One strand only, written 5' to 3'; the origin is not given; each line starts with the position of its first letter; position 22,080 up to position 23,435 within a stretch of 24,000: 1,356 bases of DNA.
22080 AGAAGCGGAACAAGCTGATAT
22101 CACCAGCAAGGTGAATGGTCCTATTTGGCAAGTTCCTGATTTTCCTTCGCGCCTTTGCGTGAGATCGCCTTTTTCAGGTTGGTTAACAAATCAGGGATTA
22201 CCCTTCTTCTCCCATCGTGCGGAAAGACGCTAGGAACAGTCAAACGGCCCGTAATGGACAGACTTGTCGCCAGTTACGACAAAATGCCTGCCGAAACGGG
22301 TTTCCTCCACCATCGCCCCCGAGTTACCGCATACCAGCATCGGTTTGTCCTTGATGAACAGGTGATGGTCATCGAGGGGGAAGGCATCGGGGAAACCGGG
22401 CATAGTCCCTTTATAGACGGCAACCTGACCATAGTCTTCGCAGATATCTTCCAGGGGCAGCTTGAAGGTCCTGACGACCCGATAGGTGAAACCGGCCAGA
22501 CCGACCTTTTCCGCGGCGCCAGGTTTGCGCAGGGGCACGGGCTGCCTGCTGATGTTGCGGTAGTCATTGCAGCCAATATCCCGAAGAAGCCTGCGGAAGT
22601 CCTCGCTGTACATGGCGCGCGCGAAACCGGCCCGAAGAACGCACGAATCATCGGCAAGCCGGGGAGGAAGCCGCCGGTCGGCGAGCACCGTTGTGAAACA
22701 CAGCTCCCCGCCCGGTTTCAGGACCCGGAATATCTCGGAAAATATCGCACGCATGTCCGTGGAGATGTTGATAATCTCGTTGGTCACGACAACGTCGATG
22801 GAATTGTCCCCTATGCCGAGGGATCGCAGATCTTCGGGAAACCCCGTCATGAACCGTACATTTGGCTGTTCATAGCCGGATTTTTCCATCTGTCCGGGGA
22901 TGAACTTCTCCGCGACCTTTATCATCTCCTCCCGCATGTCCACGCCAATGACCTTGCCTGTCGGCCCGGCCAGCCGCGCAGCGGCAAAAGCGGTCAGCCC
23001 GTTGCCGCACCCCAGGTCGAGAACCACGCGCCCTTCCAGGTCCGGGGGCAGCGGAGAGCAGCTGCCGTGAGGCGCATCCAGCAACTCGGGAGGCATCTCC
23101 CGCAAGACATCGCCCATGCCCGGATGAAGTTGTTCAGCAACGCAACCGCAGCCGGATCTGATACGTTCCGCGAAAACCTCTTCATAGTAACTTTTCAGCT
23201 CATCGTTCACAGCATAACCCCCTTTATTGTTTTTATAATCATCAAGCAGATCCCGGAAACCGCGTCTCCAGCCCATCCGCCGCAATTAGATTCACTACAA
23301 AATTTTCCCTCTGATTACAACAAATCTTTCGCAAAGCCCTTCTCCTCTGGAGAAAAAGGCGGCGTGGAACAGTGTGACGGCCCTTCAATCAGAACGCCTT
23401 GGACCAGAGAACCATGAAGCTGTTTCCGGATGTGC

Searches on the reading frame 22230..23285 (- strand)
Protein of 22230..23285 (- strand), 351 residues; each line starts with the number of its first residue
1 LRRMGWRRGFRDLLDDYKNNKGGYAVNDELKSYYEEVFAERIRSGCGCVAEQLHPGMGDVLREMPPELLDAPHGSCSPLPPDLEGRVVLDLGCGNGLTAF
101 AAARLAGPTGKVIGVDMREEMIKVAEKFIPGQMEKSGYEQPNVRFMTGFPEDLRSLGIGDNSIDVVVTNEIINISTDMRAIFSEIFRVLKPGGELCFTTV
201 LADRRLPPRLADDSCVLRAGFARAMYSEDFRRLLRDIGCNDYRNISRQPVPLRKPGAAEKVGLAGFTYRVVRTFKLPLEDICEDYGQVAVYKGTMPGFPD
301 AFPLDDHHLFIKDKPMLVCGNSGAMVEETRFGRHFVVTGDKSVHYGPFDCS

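Call 56: search_protein_families(library=ncbifam, proteins=[window:22230-23285:-], max_evalue=0.0001)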
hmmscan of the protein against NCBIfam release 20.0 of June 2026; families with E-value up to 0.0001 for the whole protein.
window:22230-23285:- (351 aa): 26 families (the best 25 are shown)
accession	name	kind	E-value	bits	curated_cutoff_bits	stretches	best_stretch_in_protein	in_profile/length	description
NF008823.0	PRK11873.1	subfamily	3.9e-35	121.7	263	1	84-242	77-226/272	arsenite methyltransferase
NF040538.1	methyl_ArsM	equivalog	2.4e-30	105.9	500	2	59-154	36-129/356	arsinothricin biosynthesis methyltransferase ArsM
NF041537.1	ArsM_AhpD_UU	exception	4.5e-27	94.7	510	1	59-245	49-228/345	arsenite methyltransferase/AhpD domain selenoprotein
NF047649.1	MTase_UXPK_star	exception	7.5e-26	90.8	460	1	58-237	49-221/283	methyltransferase/UXPK-star double selenoprotein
NF041536.1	ArsM_DUF2284_UU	exception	2.2e-22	79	575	1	62-206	52-189/459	arsenite methyltransferase/DUF2284 domain selenoprotein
NF038099.1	AsSugarArsM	exception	1.3e-20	73.8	400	1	33-346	9-316/321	arsenosugar biosynthesis arsenite methyltransferase ArsM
TIGR02072.1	BioC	equivalog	1.5e-13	51.1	184.95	1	85-202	35-137/244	malonyl-ACP O-methyltransferase BioC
TIGR01983.1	UbiG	equivalog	3.4e-12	46.1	102.95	1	81-200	46-154/228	bifunctional 2-polyprenyl-6-hydroxyphenol methylase/3-demethylubiquinol 3-O-methyltransferase UbiG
NF001244.0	PRK00216.1-5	equivalog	4.4e-12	45.8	216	1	85-196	49-152/236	bifunctional demethylmenaquinone methyltransferase/2-methoxy-6-polyprenyl-1,4-benzoquinol methylase UbiE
NF052510.1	methyltran_MpqE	exception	1.2e-11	44.5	335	1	84-195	46-149/234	methyl-plastoquinone biosynthesis methyltransferase MpqE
NF045667.1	MTase_DVU1556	equivalog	4.1e-11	42.7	155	1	84-215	22-141/213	DVU_1556 family methyltransferase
TIGR01934.1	MenG_MenH_UbiE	subfamily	6.1e-11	42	158.35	1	85-196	40-140/223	ubiquinone/menaquinone biosynthesis methyltransferase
NF040539.1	AST_met_ArsM_2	exception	1.1e-10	41.8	240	1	86-220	58-186/262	putative arsinothricin biosynthesis methyltransferase ArsM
TIGR02752.1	MenG_heptapren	equivalog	4.8e-10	39.4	419.85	1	84-197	45-150/231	demethylmenaquinone methyltransferase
NF001790.0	PRK00517.3-3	equivalog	8.1e-10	38.5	269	1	83-205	121-231/262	50S ribosomal protein L11 methyltransferase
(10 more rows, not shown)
